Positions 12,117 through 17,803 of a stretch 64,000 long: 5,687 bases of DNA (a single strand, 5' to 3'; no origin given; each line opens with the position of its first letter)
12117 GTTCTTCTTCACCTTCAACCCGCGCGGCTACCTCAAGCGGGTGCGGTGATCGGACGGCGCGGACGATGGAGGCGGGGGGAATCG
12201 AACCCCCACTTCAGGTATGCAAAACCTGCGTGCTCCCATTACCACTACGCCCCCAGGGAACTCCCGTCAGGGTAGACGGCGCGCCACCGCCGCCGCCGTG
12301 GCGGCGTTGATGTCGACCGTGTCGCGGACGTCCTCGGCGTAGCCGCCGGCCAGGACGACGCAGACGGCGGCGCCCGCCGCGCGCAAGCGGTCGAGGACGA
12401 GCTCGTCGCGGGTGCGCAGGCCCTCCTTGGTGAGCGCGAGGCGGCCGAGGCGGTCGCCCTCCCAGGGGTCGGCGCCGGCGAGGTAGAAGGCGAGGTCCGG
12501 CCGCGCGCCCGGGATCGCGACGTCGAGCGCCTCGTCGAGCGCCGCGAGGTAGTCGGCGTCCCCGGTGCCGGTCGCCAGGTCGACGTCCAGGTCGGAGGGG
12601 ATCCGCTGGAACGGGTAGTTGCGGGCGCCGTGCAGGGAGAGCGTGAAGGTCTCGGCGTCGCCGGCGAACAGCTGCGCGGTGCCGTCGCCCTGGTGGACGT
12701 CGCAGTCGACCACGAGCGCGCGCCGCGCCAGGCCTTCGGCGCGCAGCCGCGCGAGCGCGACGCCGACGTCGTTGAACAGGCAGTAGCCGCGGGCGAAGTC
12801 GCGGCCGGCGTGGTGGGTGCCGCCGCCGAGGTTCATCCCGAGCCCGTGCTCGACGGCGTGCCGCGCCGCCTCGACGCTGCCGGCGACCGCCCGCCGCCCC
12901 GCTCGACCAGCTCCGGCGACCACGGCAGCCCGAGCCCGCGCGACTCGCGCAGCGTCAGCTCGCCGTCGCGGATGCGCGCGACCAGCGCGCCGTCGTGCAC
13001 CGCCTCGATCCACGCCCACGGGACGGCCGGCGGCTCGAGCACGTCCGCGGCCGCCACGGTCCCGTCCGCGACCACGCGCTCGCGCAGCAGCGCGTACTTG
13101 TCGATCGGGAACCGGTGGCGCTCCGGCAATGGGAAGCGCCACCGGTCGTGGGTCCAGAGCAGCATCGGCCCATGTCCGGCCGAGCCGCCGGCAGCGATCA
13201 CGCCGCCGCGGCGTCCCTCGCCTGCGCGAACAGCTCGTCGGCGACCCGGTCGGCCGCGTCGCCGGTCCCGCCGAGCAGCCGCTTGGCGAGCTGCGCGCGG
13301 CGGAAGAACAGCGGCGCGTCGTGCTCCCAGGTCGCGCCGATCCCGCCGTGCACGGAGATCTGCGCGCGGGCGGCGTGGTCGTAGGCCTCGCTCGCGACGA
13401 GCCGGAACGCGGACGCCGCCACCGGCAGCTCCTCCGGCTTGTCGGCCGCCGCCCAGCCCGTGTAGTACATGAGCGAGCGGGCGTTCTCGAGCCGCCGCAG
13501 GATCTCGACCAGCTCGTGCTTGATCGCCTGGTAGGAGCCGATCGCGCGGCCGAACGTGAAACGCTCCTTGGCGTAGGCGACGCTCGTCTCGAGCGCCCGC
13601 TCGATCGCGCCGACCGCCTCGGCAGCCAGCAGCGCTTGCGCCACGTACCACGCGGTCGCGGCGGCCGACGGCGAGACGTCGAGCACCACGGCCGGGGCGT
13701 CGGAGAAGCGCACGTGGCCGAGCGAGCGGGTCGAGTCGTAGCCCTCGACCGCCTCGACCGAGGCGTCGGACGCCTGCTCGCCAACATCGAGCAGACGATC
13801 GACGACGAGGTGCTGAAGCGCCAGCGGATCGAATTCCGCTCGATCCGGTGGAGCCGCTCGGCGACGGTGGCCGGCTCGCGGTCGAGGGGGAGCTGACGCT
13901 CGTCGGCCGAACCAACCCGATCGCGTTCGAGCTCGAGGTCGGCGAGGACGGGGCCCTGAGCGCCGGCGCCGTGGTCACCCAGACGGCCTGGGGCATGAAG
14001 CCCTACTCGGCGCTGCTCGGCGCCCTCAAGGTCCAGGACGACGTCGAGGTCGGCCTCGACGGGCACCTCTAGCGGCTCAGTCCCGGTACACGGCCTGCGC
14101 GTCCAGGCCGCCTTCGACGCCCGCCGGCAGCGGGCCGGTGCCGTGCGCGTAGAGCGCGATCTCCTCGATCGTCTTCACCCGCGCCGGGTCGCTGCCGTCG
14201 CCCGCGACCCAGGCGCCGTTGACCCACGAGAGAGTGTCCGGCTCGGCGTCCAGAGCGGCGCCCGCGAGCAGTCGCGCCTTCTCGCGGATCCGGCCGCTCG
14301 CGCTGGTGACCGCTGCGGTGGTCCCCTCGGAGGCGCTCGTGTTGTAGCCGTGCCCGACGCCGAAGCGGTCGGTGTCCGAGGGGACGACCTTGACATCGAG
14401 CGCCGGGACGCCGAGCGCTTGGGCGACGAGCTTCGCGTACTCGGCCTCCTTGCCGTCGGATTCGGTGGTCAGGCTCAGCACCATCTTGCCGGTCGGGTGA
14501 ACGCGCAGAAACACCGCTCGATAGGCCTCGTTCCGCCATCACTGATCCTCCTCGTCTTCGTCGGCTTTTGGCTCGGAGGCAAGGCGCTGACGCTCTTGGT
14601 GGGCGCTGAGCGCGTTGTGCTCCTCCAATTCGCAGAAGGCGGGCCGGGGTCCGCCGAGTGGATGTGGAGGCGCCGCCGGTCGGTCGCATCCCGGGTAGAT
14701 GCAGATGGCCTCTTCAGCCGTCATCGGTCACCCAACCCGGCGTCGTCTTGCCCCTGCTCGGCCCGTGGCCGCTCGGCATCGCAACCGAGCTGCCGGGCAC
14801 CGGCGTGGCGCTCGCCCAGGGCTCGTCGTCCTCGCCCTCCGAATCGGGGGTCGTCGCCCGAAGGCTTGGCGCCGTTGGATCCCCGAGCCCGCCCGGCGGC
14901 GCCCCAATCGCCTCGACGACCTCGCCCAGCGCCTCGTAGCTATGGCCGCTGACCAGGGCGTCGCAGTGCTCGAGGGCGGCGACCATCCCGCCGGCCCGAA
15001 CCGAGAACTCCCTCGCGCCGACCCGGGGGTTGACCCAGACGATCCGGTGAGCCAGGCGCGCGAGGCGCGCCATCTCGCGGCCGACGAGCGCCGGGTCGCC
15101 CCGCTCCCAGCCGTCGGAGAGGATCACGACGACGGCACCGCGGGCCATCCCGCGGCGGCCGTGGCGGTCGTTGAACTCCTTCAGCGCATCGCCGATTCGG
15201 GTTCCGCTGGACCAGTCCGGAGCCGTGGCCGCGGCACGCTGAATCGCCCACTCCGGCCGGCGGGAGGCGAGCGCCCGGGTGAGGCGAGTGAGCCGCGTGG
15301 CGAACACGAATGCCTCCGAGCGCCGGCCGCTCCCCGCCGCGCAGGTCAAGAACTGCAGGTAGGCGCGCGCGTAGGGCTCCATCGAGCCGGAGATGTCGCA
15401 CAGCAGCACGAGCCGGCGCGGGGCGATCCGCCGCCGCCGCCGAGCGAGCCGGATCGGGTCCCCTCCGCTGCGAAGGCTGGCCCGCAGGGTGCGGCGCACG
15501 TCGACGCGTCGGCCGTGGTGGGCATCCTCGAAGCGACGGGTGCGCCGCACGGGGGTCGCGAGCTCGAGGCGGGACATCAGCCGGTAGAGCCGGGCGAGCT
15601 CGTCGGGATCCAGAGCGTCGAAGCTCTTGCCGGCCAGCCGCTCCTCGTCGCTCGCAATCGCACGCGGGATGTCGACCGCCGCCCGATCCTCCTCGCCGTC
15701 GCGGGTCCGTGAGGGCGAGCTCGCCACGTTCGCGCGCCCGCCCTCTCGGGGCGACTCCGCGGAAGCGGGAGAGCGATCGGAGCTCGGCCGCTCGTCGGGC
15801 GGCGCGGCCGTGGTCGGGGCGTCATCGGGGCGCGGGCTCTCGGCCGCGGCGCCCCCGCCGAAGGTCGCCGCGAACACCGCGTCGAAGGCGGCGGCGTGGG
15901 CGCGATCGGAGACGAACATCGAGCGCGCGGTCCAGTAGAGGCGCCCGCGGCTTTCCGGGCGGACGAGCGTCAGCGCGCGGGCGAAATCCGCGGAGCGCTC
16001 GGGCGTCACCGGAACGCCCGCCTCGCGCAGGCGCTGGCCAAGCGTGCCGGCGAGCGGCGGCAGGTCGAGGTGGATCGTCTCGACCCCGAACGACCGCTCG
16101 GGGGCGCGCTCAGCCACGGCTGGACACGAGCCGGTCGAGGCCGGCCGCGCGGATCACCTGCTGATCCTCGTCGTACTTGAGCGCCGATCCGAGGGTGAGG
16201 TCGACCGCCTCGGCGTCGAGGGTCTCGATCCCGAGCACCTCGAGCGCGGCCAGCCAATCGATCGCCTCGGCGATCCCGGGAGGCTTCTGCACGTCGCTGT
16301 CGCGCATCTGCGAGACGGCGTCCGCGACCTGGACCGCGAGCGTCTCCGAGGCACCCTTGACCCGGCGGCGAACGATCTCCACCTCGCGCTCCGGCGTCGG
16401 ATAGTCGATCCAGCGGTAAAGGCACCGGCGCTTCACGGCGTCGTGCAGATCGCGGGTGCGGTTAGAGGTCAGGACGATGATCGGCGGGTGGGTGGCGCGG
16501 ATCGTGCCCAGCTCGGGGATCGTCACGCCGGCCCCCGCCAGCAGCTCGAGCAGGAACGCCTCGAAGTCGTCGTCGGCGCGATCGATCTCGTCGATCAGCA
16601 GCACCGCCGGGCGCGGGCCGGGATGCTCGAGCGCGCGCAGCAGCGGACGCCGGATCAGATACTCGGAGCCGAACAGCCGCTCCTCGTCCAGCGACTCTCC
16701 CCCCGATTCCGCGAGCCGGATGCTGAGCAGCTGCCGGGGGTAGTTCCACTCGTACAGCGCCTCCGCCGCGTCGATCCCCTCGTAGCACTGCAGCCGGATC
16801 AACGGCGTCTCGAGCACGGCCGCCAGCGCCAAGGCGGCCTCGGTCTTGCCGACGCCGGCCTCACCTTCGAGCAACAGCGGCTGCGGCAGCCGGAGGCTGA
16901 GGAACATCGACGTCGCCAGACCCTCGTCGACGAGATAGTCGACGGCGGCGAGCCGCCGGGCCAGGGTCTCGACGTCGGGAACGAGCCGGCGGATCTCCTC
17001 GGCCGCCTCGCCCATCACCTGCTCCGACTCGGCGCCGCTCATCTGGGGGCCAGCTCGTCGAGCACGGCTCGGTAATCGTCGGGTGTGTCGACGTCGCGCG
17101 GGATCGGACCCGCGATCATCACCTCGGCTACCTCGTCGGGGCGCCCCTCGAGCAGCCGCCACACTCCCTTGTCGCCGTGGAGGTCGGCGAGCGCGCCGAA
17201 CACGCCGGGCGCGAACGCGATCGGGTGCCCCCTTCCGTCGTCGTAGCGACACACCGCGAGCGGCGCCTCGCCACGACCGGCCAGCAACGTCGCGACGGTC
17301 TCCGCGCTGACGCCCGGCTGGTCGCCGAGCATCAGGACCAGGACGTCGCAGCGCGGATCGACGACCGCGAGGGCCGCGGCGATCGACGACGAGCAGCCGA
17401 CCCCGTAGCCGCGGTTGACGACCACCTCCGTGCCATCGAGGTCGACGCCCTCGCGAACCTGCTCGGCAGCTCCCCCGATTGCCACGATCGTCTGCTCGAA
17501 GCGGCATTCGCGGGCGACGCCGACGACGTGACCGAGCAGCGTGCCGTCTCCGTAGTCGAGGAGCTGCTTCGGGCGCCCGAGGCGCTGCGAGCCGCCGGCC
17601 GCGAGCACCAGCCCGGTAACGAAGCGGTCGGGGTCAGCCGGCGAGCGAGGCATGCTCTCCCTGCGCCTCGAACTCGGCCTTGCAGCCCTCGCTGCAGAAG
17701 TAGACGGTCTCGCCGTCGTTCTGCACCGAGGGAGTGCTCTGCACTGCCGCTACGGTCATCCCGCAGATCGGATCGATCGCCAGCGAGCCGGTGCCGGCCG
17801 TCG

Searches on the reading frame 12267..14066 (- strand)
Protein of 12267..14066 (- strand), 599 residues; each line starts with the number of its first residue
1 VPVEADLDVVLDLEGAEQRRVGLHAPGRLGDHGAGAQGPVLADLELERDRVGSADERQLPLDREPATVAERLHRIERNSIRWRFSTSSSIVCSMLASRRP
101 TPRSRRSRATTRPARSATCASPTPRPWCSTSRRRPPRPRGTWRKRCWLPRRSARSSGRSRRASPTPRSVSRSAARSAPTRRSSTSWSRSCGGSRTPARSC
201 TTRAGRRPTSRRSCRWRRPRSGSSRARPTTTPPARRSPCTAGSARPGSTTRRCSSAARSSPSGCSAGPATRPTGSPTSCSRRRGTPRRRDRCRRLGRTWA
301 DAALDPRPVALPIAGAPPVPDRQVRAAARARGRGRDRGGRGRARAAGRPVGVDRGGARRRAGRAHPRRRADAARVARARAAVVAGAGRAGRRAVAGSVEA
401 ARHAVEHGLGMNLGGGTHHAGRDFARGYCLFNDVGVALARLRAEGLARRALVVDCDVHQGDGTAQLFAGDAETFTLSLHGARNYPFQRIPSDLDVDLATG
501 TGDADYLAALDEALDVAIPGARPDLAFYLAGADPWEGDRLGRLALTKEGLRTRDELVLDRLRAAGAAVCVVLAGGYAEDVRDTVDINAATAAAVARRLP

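Call 12: search_protein_families(library=pfam, proteins=[window:12267-14066:-], max_evalue=0.001)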
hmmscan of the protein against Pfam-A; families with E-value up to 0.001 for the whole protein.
window:12267-14066:- (599 aa): 1 family
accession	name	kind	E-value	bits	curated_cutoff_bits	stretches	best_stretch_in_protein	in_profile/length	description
PF00850.24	Hist_deacetyl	-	4.3e-42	144.9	27.9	1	380-579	71-285/298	Histone deacetylase domain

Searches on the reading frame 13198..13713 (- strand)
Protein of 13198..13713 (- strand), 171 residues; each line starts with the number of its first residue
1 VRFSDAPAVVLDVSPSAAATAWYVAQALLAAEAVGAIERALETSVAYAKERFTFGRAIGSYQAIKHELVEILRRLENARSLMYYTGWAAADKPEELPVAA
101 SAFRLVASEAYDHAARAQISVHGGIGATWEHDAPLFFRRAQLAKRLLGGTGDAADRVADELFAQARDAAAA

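Call 90: search_protein_families(library=pfam, proteins=[window:13198-13713:-], max_evalue=0.01)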
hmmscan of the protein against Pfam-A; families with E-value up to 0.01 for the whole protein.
window:13198-13713:- (171 aa): 2 families
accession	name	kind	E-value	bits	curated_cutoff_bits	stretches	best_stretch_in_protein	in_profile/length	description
PF00441.29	Acyl-CoA_dh_1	-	4.6e-23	82.5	22.4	1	25-151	14-138/150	Acyl-CoA dehydrogenase, C-terminal domain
PF08028.16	Acyl-CoA_dh_2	-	9e-06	26.4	22.7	1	28-130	2-113/134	Acyl-CoA dehydrogenase, C-terminal domain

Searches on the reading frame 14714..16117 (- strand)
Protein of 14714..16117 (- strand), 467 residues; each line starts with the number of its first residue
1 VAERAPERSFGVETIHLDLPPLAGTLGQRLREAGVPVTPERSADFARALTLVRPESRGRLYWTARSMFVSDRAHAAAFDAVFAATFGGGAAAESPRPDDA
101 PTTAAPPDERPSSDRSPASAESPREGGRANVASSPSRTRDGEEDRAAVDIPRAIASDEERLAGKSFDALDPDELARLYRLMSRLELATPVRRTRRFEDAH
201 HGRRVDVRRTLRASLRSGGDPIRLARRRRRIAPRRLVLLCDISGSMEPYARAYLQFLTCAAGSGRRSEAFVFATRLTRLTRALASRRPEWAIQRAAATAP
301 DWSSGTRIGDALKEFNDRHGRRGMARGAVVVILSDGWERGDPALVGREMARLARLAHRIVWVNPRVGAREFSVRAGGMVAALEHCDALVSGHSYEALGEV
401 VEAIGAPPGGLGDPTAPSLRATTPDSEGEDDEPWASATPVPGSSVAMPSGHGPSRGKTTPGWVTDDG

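Call 12: search_protein_families(library=pfam, proteins=[window:14714-16117:-], max_evalue=0.001)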
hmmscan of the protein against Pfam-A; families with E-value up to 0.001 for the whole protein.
window:14714-16117:- (467 aa): 1 family
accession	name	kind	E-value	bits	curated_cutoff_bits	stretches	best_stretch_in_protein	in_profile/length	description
PF05762.20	VWA_CoxE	-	3.7e-60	203.6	26.4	1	186-395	8-220/222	VWA domain containing CoxE-like protein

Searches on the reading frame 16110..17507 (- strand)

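Call 12: search_protein_families(library=pfam, proteins=[window:16110-17507:-], max_evalue=0.001)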
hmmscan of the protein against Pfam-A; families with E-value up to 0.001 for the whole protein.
window:16110-17507:- (465 aa): 6 families
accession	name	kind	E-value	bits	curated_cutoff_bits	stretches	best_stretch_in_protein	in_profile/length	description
PF07728.20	AAA_5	-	1.2e-09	38.8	22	1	210-361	1-138/139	AAA domain (dynein-related subfamily)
PF00004.35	AAA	-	5.4e-07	30.6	21.2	1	211-362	1-123/131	ATPase family associated with various cellular activities (AAA)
PF07724.20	AAA_2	-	1e-05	26.1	27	1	212-355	7-130/166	AAA domain (Cdc48 subfamily)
PF13191.12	AAA_16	-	3.2e-05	24.9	32.6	1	208-324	24-157/167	AAA ATPase domain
PF13401.12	AAA_22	-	8e-05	23.4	27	1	209-325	6-113/130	AAA domain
PF07726.17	AAA_3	-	0.00018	21.8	27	0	211-241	2-32/131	ATPase family associated with various cellular activities (AAA)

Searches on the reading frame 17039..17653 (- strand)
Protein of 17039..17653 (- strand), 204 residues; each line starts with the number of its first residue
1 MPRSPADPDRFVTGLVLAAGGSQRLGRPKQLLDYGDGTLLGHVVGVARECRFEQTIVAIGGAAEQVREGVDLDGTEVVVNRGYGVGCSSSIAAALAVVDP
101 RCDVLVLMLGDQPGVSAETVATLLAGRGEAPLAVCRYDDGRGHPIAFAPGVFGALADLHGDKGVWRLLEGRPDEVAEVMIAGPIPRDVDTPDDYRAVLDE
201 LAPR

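Call 12: search_protein_families(library=pfam, proteins=[window:17039-17653:-], max_evalue=0.001)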
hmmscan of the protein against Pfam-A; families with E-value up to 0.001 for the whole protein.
window:17039-17653:- (204 aa): 1 family
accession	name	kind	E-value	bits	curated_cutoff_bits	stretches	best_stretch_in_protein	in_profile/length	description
PF12804.13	NTP_transf_3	-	8.5e-33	114.2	27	1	14-171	1-157/160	MobA-like NTP transferase domain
